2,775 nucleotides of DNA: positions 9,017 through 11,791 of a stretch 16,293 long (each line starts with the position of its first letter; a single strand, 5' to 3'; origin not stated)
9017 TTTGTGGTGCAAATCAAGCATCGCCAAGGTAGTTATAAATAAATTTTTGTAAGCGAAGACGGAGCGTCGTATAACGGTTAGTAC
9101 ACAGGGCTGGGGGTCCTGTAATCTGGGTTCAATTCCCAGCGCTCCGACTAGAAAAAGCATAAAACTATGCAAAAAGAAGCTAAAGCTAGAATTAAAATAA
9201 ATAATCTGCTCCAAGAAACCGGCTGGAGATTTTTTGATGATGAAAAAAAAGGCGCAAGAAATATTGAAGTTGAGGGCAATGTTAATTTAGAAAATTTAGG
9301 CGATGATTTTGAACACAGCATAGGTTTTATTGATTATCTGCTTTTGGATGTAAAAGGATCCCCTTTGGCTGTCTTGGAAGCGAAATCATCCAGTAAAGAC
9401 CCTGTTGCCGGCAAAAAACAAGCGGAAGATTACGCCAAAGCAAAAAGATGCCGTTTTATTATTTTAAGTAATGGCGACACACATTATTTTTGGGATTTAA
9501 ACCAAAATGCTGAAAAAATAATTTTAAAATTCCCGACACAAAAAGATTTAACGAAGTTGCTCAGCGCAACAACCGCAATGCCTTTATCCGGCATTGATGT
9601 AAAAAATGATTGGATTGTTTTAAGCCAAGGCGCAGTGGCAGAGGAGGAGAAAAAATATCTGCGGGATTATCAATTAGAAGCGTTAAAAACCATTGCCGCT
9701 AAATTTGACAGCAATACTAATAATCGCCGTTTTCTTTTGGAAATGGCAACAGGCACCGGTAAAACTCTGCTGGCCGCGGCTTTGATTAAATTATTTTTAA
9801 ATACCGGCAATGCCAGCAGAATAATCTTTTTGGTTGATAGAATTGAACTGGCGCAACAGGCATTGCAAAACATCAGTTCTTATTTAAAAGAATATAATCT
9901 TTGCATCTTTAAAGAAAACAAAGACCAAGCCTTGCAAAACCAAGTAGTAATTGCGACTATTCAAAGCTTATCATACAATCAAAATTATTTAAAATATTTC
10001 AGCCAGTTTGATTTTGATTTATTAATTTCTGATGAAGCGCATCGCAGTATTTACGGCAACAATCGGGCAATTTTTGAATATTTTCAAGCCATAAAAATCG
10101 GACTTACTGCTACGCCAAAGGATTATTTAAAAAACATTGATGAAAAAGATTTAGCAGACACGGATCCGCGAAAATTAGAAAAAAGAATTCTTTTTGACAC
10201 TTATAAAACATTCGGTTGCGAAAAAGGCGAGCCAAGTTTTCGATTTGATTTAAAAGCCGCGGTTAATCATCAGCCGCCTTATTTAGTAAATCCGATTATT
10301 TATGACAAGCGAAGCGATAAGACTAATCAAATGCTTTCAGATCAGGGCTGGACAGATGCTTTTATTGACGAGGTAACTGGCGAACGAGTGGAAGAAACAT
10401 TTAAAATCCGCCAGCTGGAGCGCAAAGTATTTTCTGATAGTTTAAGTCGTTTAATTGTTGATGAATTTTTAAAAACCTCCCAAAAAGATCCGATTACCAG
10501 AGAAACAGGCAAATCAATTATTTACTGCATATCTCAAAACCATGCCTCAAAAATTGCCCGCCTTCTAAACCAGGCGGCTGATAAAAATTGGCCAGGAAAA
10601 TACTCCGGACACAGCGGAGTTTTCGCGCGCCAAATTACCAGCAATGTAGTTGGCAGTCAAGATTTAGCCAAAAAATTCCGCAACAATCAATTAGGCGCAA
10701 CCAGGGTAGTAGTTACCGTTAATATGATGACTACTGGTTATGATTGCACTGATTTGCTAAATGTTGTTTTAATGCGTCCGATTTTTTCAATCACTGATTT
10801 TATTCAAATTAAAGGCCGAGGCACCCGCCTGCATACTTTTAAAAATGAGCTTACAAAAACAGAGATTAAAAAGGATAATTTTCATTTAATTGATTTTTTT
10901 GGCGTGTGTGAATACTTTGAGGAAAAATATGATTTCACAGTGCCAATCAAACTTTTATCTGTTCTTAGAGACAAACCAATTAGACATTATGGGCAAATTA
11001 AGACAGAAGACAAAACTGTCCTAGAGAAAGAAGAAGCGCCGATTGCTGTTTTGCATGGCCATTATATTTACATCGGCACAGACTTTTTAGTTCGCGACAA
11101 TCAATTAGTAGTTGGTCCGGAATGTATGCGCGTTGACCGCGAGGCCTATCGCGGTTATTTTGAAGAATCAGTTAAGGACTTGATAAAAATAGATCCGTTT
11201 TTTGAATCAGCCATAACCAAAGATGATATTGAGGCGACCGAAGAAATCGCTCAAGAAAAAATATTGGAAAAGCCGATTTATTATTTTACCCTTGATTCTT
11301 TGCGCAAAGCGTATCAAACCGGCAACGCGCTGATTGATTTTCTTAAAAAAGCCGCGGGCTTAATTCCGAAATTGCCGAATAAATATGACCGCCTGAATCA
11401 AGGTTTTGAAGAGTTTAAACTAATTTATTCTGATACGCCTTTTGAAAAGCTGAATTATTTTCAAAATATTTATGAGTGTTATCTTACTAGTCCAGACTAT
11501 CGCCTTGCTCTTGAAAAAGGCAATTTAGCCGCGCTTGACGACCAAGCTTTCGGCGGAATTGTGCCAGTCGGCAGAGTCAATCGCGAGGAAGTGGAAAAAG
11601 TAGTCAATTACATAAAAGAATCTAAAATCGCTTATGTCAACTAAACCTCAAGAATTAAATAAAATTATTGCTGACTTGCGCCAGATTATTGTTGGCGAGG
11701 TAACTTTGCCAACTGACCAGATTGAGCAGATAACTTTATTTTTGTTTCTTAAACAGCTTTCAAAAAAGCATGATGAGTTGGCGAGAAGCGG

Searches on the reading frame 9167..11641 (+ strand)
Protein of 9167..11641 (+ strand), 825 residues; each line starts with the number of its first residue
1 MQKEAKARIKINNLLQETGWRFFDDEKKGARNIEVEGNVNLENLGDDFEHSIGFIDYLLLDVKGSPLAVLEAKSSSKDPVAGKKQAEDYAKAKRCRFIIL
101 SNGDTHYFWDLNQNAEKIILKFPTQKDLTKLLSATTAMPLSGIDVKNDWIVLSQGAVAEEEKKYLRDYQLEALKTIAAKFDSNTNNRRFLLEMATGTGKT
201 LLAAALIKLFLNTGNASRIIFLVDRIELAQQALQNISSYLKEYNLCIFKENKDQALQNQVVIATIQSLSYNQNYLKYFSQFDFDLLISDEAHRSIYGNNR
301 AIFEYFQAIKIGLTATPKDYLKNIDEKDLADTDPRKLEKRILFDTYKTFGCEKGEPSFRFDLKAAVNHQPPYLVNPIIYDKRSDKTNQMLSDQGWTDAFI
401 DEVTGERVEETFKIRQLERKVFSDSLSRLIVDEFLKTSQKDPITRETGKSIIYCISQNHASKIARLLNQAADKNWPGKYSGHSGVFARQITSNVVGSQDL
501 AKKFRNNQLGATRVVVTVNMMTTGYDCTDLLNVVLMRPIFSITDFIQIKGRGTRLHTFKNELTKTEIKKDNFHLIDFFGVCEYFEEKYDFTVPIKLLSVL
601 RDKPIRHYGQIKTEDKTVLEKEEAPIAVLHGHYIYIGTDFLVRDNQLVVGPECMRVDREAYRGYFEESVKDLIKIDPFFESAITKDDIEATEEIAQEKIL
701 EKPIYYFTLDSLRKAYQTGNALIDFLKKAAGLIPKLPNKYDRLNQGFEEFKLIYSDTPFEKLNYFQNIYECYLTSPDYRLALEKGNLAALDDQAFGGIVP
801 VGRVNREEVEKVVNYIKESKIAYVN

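Call 4: search_protein_families(library=pfam, proteins=[window:9167-11641:+], max_evalue=0.01)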
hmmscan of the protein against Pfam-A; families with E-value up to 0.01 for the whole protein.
window:9167-11641:+ (825 aa): 9 families
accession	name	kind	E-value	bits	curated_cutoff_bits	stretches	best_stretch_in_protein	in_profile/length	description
PF04851.21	ResIII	-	2.8e-39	135.1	22.5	1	164-318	3-163/164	Type III restriction enzyme, res subunit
PF00270.35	DEAD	-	9.7e-15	55.1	26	1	168-322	3-165/167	DEAD/DEAH box helicase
PF18766.7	SWI2_SNF2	-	4.5e-14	53.1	26.7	1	168-319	1-157/221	SWI2/SNF2 ATPase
PF04313.20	HSDR_N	-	2.5e-07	31.2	25.1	1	55-116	128-197/198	Type I restriction enzyme R protein N terminus (HSDR_N)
PF00271.37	Helicase_C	-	3.2e-06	27.8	23.5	1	445-555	13-109/110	Helicase conserved C-terminal domain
PF13588.12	HSDR_N_2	-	7.7e-06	26.4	25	1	50-117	34-102/110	Type I restriction enzyme R protein N terminus (HSDR_N)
PF08463.15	EcoEI_R_C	-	0.00028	21.5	24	1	659-751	1-96/163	EcoEI R protein C-terminal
PF20464.3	MmeI_N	-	0.00075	20.3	27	1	49-116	54-128/181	MmeI, N-terminal domain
PF00176.29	SNF2-rel_dom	-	0.0012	18.5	24.9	1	186-296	17-139/290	SNF2-related domain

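Call 5: search_protein_families(library=padloc, proteins=[window:9167-11641:+], max_evalue=0.01)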
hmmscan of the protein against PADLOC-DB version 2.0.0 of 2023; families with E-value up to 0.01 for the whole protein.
window:9167-11641:+ (825 aa): 22 families
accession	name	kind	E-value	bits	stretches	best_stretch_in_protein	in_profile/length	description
PDLC03047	REase_I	-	1.7e-62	209.5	1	8-594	204-739/1107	Type I restriction enzyme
PDLC03049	REase_I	-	1.2e-37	127.3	2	56-320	61-326/807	Type I restriction enzyme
PDLC03042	REase_I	-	2.6e-22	76.1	1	163-581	443-851/1170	Type I restriction enzyme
PDLC02707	PbeA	-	2.7e-18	63.9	1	158-322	246-418/672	PbeA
PDLC03659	mREase_IV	-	5.2e-18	62.3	2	171-319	225-373/945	Type IV methyl-directed restriction enzyme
PDLC03658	mREase_IV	-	7.8e-17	58.3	2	169-318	227-372/953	Type IV methyl-directed restriction enzyme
PDLC03597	REase_MTase_IIG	-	3e-12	42.9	1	147-236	147-237/1646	Type IIG restriction enzyme-methyltransferase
PDLC02704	PbeA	-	1.6e-11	41.4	1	109-330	205-431/682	PbeA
PDLC01439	typeIV_DinG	-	3e-09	34.1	1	162-243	14-87/575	CAS-IV-A; associated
PDLC02706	PbeA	-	3.7e-09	33.7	1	165-324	270-438/722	PbeA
PDLC04986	PDC-S28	-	4.1e-08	30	1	159-295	29-163/831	-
PDLC03045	REase_I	-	4.7e-08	29.5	1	163-326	256-432/995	Type I restriction enzyme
PDLC01763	Cas3b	-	8e-07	26.2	1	157-241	234-318/762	-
PDLC00659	HmaA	-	5.2e-06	22.5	1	187-293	123-234/1176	SNF2 helicase / DEAD-box helicase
PDLC02703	PbeA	-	1.1e-05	22.3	1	185-317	260-404/626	PbeA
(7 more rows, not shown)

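Call 6: search_protein_families(library=ncbifam, proteins=[window:9167-11641:+], max_evalue=0.01)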
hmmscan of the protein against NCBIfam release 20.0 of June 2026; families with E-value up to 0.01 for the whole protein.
window:9167-11641:+ (825 aa): 11 families
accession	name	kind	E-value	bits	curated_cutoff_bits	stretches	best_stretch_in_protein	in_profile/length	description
NF046051.1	restrict_EcoAI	equivalog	6.3e-67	226.6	550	2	11-319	11-315/768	EcoAI/FtnUII family type I restriction enzme subunit R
NF008521.0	PRK11448.1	equivalog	4.8e-47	160.6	729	2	157-318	403-595/1123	type I restriction-modification system endonuclease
TIGR00348.1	hsdR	subfamily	1.3e-18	67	284.55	1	60-528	128-615/674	HsdR family type I site-specific deoxyribonuclease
NF053632.1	heli_RadD_YejH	equivalog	1.3e-17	63.3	720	2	165-300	3-126/573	DNA repair helicase RadD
TIGR04095.1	dnd_restrict_1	equivalog_domain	6.8e-12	45.1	600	1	165-323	9-174/451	DNA phosphorothioation system restriction enzyme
NF003426.0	PRK04914.1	equivalog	2.4e-07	29.4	576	1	185-305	169-296/959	RNA polymerase-associated protein RapA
NF010337.0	PRK13766.1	equivalog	3.2e-06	25.6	610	1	183-319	27-175/781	Hef nuclease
NF045503.1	repair_heli_XPB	equivalog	9.8e-06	24.4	610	1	156-316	175-334/548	DNA repair helicase XPB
NF004066.1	PRK05580.1-3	equivalog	9.7e-05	20.8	813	1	153-238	241-321/788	primosomal protein N'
NF046055.1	restr_BPTD_3080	equivalog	0.00024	19.2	800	0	175-208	140-174/970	BPTD_3080 family restriction endonuclease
NF004067.0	PRK05580.1-4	equivalog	0.00042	18.8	763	1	155-242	195-276/737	primosomal protein N'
